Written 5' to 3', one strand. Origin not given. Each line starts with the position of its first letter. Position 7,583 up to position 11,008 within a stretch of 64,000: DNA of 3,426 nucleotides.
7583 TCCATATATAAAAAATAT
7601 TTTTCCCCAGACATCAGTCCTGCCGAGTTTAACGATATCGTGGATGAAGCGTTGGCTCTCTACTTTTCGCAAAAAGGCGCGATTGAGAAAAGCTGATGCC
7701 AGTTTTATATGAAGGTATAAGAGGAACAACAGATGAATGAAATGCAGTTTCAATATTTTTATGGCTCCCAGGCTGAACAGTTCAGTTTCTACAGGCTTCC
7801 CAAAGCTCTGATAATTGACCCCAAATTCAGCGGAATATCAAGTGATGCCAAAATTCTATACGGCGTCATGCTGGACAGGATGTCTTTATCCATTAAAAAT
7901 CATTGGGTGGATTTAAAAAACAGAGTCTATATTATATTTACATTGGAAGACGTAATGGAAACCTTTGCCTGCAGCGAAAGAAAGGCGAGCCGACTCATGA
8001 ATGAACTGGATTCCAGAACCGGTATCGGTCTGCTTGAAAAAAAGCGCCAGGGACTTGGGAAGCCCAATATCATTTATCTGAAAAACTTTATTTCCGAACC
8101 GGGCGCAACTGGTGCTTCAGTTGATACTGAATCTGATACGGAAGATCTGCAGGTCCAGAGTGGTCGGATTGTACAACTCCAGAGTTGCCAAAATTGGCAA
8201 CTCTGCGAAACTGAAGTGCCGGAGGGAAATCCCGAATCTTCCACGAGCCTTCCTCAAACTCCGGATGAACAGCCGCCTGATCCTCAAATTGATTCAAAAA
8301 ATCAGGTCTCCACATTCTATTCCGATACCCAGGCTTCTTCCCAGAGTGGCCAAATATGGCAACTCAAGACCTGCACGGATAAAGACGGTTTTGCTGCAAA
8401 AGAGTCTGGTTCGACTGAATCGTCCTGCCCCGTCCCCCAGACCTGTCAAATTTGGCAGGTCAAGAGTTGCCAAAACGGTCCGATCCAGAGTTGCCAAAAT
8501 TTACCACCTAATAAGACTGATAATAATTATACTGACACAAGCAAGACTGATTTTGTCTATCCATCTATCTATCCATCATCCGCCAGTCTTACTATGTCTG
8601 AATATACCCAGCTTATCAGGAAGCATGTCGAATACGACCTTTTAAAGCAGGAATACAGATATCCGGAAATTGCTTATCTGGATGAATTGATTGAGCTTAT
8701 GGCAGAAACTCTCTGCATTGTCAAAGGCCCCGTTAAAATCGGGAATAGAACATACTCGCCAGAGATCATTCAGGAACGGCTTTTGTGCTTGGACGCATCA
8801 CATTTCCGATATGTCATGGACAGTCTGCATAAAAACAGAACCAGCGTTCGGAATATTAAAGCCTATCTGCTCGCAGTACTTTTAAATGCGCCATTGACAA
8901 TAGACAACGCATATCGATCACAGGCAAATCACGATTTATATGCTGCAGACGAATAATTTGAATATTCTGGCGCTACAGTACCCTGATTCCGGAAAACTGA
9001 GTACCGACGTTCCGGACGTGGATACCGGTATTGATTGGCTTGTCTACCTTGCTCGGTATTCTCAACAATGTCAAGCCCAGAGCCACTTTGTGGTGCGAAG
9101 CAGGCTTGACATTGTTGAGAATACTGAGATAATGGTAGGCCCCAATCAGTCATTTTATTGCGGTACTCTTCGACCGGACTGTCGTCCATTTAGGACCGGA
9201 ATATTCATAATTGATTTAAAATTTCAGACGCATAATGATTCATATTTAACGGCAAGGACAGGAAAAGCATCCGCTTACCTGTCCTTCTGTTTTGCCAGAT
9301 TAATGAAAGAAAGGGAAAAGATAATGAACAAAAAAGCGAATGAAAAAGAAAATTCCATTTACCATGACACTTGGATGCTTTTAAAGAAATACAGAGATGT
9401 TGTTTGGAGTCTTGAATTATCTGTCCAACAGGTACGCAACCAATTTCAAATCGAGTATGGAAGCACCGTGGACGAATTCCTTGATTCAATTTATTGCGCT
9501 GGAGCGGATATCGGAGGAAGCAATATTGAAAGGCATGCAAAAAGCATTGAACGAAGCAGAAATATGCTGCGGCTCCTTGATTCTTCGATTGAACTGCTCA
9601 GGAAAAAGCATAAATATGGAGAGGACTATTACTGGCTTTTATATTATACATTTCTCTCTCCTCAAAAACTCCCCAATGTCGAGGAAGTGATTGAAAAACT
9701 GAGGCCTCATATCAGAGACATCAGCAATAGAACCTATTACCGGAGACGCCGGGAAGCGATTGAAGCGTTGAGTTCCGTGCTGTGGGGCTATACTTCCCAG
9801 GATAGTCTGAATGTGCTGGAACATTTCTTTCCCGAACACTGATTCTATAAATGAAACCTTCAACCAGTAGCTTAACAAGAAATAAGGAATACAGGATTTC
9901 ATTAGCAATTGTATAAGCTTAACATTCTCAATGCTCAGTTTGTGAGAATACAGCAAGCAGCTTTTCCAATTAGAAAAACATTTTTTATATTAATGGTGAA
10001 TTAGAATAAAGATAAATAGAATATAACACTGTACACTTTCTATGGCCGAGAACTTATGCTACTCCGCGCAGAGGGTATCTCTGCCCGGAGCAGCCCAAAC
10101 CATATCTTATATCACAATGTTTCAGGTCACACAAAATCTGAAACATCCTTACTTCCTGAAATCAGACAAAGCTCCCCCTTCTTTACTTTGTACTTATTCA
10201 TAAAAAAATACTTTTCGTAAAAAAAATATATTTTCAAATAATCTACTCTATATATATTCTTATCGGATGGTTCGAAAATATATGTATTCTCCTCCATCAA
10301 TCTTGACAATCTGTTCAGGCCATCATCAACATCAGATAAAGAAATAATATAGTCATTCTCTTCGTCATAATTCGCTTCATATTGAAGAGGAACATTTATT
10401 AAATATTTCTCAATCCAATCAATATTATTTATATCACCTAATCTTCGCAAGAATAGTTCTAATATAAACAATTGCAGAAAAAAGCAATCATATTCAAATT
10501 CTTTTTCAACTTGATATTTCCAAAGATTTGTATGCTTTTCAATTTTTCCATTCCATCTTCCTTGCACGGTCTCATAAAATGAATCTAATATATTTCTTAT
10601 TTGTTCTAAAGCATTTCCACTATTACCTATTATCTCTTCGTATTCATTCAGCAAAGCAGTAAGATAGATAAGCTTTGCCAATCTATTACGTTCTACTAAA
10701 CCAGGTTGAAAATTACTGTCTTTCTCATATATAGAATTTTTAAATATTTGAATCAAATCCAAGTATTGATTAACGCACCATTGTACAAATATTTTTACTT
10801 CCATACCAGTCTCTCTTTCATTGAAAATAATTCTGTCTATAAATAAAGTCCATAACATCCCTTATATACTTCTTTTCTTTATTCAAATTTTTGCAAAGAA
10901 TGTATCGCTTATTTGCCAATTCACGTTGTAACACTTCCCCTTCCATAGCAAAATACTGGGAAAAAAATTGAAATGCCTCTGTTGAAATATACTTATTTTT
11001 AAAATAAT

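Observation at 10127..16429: Four-gene operon SLATT(DUF4231) - HD+GHKL ATPase - PRTase - unknown: candidate undescribed defence system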

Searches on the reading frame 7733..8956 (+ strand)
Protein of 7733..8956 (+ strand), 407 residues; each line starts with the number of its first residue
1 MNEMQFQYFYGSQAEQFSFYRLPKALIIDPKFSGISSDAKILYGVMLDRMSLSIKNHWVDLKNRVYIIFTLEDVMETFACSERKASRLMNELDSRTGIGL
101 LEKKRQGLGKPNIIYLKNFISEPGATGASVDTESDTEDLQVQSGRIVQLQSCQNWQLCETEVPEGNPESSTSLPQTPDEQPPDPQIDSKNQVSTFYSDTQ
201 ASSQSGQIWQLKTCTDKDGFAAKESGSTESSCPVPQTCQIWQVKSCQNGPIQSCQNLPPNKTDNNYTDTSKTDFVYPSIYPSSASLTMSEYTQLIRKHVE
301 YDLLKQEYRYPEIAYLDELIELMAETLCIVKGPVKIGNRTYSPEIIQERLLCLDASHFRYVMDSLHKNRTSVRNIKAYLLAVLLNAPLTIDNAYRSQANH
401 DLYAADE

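Call 17: search_protein_families(library=pfam, proteins=[window:7733-8956:+], max_evalue=0.001)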
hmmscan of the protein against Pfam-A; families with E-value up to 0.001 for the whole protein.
window:7733-8956:+ (407 aa): 2 families
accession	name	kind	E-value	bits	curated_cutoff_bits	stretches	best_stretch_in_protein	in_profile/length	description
PF19481.4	DUF6017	-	1.2e-34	120.1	27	1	287-404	31-147/148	Family of unknown function (DUF6017)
PF06970.17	RepA_N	-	5.1e-27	94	30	1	18-92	2-76/76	Replication initiator protein A (RepA) N-terminus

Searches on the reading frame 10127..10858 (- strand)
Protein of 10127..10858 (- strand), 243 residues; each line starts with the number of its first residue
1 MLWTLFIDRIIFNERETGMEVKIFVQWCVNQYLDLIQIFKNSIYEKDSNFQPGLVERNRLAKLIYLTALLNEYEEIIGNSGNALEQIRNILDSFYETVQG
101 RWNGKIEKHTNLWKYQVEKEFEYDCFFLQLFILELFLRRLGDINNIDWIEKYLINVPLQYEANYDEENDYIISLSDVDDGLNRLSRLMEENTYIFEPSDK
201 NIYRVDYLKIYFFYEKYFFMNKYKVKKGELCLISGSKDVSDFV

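Call 3: search_protein_families(library=pfam, proteins=[window:10127-10858:-], max_evalue=1)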
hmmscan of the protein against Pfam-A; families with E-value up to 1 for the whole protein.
window:10127-10858:- (243 aa): 0 families

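Call 4: search_protein_families(library=padloc, proteins=[window:10127-10858:-], max_evalue=1)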
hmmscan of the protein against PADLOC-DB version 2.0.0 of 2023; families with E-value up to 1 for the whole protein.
window:10127-10858:- (243 aa): 0 families

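Call 5: search_protein_families(library=ncbifam, proteins=[window:10127-10858:-], max_evalue=1)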
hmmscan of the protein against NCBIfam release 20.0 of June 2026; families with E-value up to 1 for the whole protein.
window:10127-10858:- (243 aa): 1 family
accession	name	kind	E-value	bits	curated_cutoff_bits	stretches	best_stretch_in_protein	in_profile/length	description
TIGR00152.1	TIGR00152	equivalog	0.043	13.6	65.55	1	149-190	105-144/188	dephospho-CoA kinase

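Call 19: find_homologous_proteins(query=window:10127-10858:-, max_evalue=0.001)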
Query window:10127-10858:- (243 aa): 9 proteins with E <= 0.001 among 254 candidates.
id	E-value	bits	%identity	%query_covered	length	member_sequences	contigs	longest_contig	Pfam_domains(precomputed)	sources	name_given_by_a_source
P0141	3.2e-157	539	100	100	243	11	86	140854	-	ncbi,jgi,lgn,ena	-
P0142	3.0e-156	536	100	100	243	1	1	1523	-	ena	-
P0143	8.7e-155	531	99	100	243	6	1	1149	-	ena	-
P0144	1.0e-90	321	99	60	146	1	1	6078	-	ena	-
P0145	4.5e-74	267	55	91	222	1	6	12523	-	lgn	-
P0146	6.9e-52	194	45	89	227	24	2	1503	-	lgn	-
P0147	4.2e-50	188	47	87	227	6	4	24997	-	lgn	-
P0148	6.3e-44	168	43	89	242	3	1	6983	-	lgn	-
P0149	6.5e-40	155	43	91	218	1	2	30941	-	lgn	-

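Call 56: search_protein_representatives(alignment_id=A4)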
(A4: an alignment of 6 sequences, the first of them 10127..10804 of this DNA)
Query: 6 sequences, 227 profile positions. Proteins with E-value up to 0.001 (for the whole library): 12; up to 1e-10: 11; up to 1e-30: 6. The best 12 are listed.
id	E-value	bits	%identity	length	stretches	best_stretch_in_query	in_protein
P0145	5.2e-102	356.5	-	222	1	1-225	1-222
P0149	1.8e-95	335.1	-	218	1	1-225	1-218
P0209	4.5e-87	307.6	-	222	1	1-220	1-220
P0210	7.8e-45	169.4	-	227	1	1-218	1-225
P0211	8.9e-43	162.7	-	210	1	1-213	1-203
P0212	7.4e-31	123.7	-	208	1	1-210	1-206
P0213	8.4e-29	117.0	-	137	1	1-138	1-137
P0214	5.6e-26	107.7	-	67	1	1-67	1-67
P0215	2.0e-24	102.7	-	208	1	2-208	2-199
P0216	3.1e-17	79.2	-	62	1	166-225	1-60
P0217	5.3e-13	65.3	-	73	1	120-183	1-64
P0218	4.5e-04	36.1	-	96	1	121-210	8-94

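Call 74: search_protein_families(library=phrogs, proteins=[window:10127-10804:-], max_evalue=0.01)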
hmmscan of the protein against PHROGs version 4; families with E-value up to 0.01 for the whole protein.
window:10127-10804:- (225 aa): 0 families

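Call 106: search_solved_structures(query=A4, max_evalue=10)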
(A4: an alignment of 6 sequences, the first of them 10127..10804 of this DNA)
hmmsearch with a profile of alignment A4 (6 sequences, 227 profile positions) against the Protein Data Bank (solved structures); distinct sequences matched with E-value up to 10: 25.
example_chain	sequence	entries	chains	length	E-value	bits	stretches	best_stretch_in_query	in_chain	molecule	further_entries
9t6l_D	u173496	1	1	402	0.03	17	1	109-225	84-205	PCI domain-containing protein 2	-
9t6n_D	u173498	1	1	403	0.03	17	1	109-225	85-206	PCI domain-containing protein 2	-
8r7j_B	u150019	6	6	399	0.031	17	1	109-225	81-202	PCI domain-containing protein 2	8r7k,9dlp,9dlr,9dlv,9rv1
9upb_B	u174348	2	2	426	0.033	16.8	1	109-225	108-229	PCI domain-containing protein 2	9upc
28wz_B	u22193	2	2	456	0.044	16.4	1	109-225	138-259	PCI domain-containing protein 2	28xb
28wy_B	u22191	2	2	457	0.044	16.4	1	109-225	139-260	PCI domain-containing protein 2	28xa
4oye_A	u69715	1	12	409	2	11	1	46-86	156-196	425aa long hypothetical proton glutamate symport protein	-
6ctf_A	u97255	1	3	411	2.1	11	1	46-86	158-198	Glutamate transporter homolog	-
7rcp_A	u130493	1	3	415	2.1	11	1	46-86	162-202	Glutamate transporter homolog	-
6bat_A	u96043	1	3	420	2.1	11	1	46-86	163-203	Glutamate transporter homolog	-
6bau_A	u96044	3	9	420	2.1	11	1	46-86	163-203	Glutamate transporter homolog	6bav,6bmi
6wyj_A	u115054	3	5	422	2.1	11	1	46-86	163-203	Glutamate transporter homolog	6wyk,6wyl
4izm_A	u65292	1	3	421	2.1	10.9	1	46-86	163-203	425aa long hypothetical proton glutamate symport protein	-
6wzb_A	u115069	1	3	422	2.1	10.9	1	46-86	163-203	Glutamate transporter homolog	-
4x2s_A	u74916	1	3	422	2.1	10.9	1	46-86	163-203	425aa long hypothetical proton glutamate symport protein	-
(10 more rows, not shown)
